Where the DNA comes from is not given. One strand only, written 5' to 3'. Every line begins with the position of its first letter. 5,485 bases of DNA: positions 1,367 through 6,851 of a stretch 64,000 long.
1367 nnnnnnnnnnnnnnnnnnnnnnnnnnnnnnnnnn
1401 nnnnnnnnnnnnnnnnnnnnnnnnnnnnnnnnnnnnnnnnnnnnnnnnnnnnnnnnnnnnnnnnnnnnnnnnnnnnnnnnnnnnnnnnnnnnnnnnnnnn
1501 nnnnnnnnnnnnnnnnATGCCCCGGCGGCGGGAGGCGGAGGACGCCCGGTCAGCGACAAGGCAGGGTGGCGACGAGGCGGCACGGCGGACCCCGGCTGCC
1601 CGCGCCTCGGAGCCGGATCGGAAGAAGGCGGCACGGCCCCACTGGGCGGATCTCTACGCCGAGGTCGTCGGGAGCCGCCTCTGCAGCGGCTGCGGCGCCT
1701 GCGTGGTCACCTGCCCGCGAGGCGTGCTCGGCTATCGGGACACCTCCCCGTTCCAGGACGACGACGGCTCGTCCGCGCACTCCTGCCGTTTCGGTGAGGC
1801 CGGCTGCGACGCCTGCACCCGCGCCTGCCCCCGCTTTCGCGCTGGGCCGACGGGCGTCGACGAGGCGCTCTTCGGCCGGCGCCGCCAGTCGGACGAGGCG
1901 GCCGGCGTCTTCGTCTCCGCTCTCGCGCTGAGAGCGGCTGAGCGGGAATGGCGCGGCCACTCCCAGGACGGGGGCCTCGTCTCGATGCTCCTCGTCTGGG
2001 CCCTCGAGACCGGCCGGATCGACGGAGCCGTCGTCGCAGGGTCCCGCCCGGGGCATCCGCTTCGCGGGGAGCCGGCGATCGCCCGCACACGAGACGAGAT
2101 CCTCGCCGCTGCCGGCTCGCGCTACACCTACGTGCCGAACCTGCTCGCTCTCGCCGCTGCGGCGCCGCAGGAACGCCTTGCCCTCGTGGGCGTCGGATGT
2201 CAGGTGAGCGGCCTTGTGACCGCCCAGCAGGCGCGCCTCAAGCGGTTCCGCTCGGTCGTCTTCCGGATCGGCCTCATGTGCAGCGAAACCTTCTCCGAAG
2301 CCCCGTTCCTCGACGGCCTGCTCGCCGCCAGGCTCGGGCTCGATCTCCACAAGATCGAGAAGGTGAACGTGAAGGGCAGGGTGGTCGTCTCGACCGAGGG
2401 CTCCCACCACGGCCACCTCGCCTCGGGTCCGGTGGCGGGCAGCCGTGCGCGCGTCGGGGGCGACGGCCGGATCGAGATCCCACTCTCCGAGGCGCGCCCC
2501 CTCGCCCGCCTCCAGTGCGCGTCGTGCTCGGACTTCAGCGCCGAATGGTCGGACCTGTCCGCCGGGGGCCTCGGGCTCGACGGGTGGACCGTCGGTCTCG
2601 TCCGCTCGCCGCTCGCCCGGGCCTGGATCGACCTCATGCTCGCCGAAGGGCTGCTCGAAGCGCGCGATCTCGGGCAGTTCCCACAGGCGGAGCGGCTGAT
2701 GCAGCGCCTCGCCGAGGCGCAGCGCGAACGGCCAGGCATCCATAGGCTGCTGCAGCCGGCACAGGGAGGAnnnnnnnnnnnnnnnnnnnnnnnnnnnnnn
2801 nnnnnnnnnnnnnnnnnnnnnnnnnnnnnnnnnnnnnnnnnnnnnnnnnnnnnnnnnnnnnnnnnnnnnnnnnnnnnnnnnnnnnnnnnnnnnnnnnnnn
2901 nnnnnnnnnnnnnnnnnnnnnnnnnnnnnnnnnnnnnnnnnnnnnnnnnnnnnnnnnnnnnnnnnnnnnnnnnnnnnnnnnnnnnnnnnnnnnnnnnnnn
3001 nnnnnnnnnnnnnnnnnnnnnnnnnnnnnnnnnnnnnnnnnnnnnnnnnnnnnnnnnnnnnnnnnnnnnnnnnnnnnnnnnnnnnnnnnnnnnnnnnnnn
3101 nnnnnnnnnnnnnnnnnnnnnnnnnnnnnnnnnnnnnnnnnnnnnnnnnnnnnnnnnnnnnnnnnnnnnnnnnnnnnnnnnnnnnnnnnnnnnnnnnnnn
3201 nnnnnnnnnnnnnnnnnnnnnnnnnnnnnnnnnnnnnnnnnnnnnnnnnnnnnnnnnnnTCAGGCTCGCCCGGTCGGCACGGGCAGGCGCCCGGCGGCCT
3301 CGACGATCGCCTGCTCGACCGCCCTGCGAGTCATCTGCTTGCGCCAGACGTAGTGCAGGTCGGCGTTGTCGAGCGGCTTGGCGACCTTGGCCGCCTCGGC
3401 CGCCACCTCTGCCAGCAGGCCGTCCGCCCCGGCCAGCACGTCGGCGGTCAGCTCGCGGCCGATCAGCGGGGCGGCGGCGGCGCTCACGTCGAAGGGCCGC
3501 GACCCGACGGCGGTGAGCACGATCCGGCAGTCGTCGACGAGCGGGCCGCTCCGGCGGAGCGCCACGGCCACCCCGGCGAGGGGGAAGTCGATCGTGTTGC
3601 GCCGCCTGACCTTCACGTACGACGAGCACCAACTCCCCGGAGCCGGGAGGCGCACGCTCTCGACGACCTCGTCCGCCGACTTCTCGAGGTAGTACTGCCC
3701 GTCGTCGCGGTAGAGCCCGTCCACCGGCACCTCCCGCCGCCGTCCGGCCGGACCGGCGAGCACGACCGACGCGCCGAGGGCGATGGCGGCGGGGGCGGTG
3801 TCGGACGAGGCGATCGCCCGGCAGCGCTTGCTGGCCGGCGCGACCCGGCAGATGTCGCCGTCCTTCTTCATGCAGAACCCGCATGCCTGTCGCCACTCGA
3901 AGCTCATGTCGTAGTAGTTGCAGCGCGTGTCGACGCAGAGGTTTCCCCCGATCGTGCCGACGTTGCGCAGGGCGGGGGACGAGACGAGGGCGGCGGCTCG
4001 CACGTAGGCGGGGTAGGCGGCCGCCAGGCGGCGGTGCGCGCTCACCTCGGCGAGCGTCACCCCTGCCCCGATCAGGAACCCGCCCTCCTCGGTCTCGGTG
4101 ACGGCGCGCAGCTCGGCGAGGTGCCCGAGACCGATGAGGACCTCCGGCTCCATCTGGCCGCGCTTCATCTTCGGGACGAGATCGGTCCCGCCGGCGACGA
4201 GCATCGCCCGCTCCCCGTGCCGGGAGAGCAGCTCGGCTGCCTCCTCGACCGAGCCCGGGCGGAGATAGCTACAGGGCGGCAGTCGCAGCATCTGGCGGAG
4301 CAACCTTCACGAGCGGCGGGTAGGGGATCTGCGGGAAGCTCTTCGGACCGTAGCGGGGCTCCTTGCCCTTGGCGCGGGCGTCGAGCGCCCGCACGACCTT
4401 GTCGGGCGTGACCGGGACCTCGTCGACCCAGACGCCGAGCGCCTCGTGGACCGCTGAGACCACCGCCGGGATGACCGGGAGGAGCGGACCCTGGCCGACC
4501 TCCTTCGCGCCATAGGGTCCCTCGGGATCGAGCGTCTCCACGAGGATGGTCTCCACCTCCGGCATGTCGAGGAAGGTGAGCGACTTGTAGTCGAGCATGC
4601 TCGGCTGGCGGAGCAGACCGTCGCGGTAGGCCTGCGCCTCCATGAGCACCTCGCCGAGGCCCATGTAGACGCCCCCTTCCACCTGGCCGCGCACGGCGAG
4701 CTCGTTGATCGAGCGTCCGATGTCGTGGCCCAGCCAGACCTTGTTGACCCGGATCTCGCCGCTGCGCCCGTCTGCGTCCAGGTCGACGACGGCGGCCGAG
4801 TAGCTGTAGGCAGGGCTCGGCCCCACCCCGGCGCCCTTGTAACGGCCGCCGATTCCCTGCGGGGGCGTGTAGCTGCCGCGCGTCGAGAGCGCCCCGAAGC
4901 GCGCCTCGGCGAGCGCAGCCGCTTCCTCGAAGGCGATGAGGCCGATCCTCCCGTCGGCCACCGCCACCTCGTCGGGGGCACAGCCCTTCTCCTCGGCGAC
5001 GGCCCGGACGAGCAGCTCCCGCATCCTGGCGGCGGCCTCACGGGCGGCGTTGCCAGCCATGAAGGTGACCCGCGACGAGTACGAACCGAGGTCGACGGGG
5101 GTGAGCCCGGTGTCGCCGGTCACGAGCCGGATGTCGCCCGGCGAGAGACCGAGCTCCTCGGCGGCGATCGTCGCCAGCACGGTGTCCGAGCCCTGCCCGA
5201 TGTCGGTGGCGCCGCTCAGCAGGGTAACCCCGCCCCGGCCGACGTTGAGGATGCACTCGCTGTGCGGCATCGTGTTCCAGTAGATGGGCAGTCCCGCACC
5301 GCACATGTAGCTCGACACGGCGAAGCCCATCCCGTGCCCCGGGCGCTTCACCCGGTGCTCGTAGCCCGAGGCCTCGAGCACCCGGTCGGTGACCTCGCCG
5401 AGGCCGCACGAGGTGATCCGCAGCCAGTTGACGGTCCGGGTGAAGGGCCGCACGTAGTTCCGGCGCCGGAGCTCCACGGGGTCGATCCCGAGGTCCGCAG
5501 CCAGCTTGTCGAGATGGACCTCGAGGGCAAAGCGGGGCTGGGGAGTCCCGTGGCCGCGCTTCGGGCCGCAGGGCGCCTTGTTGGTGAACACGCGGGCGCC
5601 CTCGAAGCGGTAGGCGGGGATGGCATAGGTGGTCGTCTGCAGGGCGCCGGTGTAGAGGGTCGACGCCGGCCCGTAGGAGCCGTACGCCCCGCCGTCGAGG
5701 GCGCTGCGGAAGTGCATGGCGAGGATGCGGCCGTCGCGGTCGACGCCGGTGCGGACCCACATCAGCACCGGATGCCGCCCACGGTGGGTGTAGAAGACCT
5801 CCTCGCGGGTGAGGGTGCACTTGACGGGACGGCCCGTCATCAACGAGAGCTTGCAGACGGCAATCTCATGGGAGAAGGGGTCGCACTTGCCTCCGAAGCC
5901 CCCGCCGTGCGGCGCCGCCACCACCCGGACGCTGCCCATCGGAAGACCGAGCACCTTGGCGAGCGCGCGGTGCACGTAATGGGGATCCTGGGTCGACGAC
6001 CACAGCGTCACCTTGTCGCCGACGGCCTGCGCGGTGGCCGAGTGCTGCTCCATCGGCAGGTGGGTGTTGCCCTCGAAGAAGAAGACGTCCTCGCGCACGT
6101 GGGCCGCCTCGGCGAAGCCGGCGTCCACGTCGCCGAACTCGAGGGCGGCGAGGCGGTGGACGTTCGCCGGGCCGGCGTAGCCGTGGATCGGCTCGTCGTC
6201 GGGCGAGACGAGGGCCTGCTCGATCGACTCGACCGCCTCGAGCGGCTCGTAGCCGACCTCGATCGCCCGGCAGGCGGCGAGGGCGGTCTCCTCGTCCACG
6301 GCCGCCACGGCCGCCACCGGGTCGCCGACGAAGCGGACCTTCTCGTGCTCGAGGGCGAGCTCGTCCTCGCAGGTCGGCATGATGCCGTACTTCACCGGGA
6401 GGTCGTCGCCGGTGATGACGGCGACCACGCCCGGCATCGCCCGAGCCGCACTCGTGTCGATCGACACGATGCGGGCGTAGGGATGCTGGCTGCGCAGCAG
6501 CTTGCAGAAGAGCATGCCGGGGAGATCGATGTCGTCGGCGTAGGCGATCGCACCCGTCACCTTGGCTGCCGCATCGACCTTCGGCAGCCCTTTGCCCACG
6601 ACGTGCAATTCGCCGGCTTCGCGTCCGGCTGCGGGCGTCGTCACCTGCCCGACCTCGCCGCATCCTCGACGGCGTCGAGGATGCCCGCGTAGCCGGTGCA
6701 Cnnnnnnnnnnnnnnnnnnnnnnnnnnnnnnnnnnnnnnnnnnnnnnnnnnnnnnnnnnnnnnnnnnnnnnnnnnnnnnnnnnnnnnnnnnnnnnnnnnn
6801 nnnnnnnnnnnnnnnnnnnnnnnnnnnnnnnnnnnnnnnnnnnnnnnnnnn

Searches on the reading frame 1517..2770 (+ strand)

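Call 40: search_protein_families(library=ncbifam, proteins=[window:1517-2770:+], max_evalue=1e-25)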
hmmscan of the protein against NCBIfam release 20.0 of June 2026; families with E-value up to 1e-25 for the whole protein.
seq(418 aa): 2 families
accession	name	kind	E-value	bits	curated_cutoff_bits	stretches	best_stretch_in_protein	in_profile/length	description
NF006807.0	PRK09325.1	subfamily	1e-45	156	269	1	129-405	4-266/283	coenzyme F420-reducing hydrogenase subunit beta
TIGR03289.1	frhB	equivalog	1.2e-37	129.5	331.5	1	130-296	2-173/275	coenzyme F420 hydrogenase subunit beta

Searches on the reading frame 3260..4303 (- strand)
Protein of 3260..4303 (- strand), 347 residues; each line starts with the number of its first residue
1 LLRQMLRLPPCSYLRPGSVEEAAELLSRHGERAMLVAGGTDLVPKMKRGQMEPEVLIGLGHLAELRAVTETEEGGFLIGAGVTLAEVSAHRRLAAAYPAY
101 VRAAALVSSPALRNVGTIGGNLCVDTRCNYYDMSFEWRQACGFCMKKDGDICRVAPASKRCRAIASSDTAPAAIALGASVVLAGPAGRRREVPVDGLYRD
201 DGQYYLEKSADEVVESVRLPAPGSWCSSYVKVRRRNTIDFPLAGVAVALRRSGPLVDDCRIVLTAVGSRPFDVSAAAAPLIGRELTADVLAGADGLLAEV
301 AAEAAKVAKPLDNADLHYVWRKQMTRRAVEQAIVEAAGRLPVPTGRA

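Call 6: search_protein_families(library=pfam, proteins=[window:3260-4303:-], max_evalue=0.01)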
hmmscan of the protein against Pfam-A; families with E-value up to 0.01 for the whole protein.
window:3260-4303:- (347 aa): 2 families
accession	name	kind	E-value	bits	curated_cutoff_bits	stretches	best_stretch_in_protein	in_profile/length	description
PF00941.27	FAD_binding_5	-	5.8e-42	143.8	27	1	12-221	4-169/170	FAD binding domain in molybdopterin dehydrogenase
PF03450.22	CO_deh_flav_C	-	1.3e-09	38.5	25.5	1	230-333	3-99/102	CO dehydrogenase flavoprotein C-terminal domain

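Call 7: search_protein_families(library=ncbifam, proteins=[window:3260-4303:-], max_evalue=0.01)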
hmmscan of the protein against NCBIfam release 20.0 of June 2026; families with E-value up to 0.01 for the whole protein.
window:3260-4303:- (347 aa): 7 families
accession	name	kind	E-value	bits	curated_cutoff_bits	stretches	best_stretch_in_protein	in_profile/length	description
TIGR03195.1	4hydrxCoA_B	equivalog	3.2e-89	299.2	404.55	1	9-292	3-282/321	4-hydroxybenzoyl-CoA reductase subunit beta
NF041019.1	glyceraldDH_beta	equivalog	5.3e-39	134.1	350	2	165-335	120-279/280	glyceraldehyde dehydrogenase subunit beta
NF043083.1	XdhB_XDHase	equivalog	7.5e-38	130.3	310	2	13-123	7-116/289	xanthine dehydrogenase subunit XdhB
NF007427.0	PRK09971.1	equivalog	4.8e-35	121.2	287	2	12-124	6-117/292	xanthine dehydrogenase FAD-binding subunit XdhB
TIGR02963.1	xanthine_xdhA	equivalog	5.8e-23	81.3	467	2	14-122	196-300/468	xanthine dehydrogenase small subunit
TIGR03199.1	pucC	equivalog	6.7e-16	58.4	306.05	1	16-124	1-108/264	xanthine dehydrogenase subunit C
TIGR03312.1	Se_sel_red_FAD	hypoth_equivalog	6.9e-12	45.1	241.5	1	13-123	4-107/257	molybdopterin-dependent oxidoreductase FAD-binding subunit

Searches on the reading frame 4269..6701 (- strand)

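Call 7: search_protein_families(library=ncbifam, proteins=[window:4269-6701:-], max_evalue=0.01)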
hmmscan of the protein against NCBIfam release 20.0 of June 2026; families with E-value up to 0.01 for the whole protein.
window:4269-6701:- (810 aa): 13 families
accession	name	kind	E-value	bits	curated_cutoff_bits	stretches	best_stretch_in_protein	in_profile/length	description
TIGR03194.1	4hydrxCoA_A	equivalog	2.1e-235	783.6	994.55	1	39-773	1-746/746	4-hydroxybenzoyl-CoA reductase subunit alpha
NF043082.1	XdhA_XDHase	equivalog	9.3e-144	480.3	780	1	35-775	1-754/758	xanthine dehydrogenase subunit XdhA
NF007426.0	PRK09970.1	equivalog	1.2e-138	463.4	916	1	33-773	4-755/761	xanthine dehydrogenase molybdenum-binding subunit XdhA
TIGR03196.1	pucD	equivalog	1.6e-132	443.5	783.65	1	36-770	4-755/763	xanthine dehydrogenase subunit D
TIGR03311.1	Se_dep_XDH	equivalog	3.2e-106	356.3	830.45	2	34-569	161-684/848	selenium-dependent xanthine dehydrogenase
NF041018.1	glyceraldDH_alpha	equivalog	1.5e-102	344.3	790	1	34-769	2-740/741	glyceraldehyde dehydrogenase subunit alpha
NF040766.1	CODH_aero_grp5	exception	1.4e-96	324.4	950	2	34-593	4-582/785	aerobic carbon-monoxide dehydrogenase large subunit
TIGR03313.1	Se_sel_red_Mo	hypoth_equivalog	5.6e-92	308.9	1101.9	2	188-774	360-950/951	molybdopterin-dependent oxidoreductase Mo/Fe-S-binding subunit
NF045668.1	pterin_aldehy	equivalog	9.7e-91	305.2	1100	1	32-773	172-904/905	molybdopterin-dependent aldehyde oxidoreductase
TIGR02965.1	xanthine_xdhB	equivalog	1.1e-85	288.4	849.5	1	42-770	8-751/758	xanthine dehydrogenase molybdopterin binding subunit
TIGR02416.1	CO_dehy_Mo_lg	equivalog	1.4e-82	278.1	991.15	1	48-757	6-752/770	aerobic carbon-monoxide dehydrogenase large subunit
NF041671.1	peri_hyde_PaoC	equivalog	4.9e-76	256.6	1180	1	21-775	4-733/735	aldehyde oxidoreductase molybdenum-binding subunit PaoC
TIGR02969.1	mam_aldehyde_ox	subfamily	1.3e-44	152.1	1912.3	1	36-788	577-1322/1330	aldehyde oxidase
